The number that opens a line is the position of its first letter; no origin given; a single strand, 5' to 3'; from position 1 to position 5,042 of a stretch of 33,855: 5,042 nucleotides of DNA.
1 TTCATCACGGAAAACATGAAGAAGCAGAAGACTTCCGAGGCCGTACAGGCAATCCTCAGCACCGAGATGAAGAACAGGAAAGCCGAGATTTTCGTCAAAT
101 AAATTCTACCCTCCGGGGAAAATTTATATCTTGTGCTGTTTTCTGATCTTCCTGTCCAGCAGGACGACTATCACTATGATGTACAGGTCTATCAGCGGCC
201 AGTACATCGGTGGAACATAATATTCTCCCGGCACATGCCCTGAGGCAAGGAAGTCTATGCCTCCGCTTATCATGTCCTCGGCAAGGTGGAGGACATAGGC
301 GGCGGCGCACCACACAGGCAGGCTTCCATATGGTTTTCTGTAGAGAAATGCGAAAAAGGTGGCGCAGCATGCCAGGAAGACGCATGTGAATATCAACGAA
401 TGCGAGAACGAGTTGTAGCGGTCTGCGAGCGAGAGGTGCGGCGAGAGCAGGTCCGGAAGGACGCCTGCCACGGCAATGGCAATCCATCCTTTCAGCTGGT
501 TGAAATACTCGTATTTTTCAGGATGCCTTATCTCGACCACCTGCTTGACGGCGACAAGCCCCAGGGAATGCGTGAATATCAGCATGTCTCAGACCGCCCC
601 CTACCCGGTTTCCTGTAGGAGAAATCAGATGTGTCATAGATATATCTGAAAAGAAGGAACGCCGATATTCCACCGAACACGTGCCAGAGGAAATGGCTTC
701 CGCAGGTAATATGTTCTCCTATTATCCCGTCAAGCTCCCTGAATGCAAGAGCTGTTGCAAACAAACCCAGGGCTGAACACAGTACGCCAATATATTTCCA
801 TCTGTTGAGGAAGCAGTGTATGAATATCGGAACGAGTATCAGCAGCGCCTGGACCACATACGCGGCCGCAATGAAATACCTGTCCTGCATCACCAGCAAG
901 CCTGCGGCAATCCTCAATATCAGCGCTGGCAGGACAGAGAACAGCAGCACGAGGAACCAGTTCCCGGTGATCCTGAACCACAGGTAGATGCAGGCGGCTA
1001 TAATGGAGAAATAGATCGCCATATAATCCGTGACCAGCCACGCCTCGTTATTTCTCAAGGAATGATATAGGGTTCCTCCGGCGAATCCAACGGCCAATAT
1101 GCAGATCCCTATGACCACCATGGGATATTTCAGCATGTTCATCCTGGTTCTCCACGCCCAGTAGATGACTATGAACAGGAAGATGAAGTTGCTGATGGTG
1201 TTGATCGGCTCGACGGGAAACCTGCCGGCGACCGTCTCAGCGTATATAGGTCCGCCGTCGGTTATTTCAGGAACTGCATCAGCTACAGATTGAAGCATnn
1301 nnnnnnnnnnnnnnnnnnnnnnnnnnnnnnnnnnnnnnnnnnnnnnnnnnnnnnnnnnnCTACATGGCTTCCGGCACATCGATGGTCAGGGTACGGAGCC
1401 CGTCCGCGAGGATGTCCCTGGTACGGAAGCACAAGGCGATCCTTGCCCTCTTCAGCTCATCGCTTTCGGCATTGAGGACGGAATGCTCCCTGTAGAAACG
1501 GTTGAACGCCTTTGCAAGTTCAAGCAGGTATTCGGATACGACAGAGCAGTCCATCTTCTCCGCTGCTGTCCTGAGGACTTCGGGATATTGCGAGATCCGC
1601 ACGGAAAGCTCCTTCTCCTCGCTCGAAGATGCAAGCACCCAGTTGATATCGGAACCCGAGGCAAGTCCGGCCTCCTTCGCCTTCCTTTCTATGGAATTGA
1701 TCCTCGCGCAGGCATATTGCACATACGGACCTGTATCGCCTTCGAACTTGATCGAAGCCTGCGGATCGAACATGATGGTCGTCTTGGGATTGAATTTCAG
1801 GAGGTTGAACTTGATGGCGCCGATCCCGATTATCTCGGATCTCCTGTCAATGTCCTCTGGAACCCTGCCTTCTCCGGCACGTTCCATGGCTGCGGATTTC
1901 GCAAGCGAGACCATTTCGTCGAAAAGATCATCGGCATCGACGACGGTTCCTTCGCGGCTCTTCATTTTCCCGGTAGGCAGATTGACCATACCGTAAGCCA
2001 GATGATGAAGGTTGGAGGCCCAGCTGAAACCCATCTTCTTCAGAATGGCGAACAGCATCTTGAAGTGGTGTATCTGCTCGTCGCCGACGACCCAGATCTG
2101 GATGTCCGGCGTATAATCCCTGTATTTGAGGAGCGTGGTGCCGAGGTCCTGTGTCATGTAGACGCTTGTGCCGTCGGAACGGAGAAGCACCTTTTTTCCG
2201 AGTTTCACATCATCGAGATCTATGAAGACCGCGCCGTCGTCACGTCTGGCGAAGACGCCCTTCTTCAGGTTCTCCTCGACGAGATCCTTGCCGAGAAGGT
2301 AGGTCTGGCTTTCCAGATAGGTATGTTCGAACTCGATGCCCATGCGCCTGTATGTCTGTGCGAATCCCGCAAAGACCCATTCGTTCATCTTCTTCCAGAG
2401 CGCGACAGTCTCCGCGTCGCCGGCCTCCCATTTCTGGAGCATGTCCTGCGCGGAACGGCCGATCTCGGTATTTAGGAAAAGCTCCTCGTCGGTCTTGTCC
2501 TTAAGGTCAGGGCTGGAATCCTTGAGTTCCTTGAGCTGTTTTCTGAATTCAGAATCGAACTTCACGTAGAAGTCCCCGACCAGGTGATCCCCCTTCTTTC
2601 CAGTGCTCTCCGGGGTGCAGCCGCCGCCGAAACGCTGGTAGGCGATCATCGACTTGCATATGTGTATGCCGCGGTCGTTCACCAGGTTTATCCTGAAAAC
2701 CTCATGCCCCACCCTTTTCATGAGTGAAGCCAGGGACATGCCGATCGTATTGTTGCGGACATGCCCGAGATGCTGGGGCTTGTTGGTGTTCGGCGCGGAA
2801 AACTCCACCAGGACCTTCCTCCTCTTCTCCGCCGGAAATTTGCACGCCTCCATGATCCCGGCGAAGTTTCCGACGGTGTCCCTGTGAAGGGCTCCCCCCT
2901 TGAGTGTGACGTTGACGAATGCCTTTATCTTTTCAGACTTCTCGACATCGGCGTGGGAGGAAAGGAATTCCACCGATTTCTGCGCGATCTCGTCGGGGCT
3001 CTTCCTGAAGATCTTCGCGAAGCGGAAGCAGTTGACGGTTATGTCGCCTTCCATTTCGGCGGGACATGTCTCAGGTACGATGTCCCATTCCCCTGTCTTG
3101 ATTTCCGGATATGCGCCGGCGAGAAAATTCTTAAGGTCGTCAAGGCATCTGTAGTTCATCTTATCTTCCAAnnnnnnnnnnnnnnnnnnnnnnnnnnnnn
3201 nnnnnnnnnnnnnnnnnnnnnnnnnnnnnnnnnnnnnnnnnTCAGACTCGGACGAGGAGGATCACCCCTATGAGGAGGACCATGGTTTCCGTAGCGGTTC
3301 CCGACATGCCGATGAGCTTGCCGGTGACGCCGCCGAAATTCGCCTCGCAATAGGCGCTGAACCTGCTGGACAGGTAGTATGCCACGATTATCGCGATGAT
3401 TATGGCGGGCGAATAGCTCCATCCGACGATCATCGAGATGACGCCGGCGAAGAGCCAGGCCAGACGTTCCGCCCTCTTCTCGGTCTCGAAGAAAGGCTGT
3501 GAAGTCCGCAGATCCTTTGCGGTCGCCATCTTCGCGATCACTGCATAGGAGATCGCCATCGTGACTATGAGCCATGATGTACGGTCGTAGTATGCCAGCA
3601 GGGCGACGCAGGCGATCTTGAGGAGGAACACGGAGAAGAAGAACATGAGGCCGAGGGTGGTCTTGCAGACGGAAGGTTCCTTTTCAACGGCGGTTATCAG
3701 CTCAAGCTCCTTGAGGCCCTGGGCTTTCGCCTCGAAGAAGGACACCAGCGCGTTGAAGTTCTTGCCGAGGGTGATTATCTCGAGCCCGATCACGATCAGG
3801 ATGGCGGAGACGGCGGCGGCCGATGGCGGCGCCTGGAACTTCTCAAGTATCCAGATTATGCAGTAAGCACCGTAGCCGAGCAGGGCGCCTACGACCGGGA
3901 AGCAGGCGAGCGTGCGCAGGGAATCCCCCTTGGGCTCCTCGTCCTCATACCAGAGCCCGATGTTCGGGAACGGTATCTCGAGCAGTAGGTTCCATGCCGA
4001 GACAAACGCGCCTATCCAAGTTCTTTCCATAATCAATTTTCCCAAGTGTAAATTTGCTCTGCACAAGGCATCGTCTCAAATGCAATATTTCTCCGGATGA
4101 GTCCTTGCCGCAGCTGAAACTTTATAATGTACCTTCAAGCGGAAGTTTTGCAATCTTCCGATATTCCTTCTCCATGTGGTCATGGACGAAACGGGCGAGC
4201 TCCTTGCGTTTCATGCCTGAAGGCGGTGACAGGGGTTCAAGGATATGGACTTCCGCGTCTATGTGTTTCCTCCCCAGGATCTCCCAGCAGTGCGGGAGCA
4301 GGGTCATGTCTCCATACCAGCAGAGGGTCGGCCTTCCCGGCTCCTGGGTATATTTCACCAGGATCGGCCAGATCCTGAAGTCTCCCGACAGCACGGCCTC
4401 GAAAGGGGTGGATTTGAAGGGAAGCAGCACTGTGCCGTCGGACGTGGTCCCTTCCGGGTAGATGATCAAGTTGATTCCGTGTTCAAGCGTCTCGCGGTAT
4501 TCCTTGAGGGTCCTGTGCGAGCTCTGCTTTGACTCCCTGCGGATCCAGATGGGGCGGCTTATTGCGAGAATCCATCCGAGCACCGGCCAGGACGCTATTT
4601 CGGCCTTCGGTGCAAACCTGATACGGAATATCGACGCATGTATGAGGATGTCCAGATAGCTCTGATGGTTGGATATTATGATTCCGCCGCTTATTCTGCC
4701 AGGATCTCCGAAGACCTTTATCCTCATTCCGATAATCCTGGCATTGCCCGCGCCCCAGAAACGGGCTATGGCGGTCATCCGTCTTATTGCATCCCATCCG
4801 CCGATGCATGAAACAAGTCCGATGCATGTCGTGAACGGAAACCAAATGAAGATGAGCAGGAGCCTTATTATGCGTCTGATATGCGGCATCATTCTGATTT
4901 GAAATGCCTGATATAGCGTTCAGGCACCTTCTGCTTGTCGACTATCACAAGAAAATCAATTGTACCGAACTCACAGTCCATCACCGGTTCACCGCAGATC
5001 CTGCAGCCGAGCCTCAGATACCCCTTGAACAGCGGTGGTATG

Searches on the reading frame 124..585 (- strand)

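Call 46: search_protein_families(library=pfam, proteins=[window:124-585:-], max_evalue=0.001)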
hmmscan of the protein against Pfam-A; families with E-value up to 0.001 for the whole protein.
window:124-585:- (153 aa): 1 family
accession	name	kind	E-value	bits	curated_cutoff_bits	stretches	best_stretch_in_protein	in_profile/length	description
PF04307.19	YdjM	-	6.2e-10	39.3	29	1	1-112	1-115/176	YdjM inner membrane protein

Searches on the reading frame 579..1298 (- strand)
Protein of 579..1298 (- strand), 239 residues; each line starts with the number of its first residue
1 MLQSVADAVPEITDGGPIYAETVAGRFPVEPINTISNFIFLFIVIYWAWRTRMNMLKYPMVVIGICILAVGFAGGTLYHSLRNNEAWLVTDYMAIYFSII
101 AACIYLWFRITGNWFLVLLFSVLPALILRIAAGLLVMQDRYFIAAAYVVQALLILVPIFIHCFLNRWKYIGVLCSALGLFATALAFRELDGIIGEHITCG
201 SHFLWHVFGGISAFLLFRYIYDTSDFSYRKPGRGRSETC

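Call 46: search_protein_families(library=pfam, proteins=[window:579-1298:-], max_evalue=0.001)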
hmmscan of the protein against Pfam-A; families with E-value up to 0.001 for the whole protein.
window:579-1298:- (239 aa): 1 family
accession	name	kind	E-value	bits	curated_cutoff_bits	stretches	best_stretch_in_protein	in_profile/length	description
PF05875.18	Ceramidase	-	0.00011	22.2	32.5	1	29-218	21-228/259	Ceramidase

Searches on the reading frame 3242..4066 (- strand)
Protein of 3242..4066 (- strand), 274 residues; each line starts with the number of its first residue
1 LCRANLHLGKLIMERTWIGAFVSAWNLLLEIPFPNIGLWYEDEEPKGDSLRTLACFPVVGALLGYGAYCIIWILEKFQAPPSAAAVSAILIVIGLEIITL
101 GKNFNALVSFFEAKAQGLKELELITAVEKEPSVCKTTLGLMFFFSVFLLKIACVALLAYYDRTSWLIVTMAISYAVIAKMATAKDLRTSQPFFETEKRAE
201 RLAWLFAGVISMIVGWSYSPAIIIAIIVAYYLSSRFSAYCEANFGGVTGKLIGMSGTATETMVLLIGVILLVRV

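Call 46: search_protein_families(library=pfam, proteins=[window:3242-4066:-], max_evalue=0.001)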
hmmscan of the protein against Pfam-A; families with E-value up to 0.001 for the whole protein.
window:3242-4066:- (274 aa): 1 family
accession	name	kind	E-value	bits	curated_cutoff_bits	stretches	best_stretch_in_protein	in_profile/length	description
PF02654.20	CobS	-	2.7e-14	54.3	23.2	1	31-265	8-207/207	Cobalamin-5-phosphate synthase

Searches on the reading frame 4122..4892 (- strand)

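Call 46: search_protein_families(library=pfam, proteins=[window:4122-4892:-], max_evalue=0.001)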
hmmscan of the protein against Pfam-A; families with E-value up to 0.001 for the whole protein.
window:4122-4892:- (256 aa): 1 family
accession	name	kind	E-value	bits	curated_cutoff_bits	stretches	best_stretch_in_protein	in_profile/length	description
PF01553.26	Acyltransferase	-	3.3e-23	82.4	23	1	68-179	14-131/132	Acyltransferase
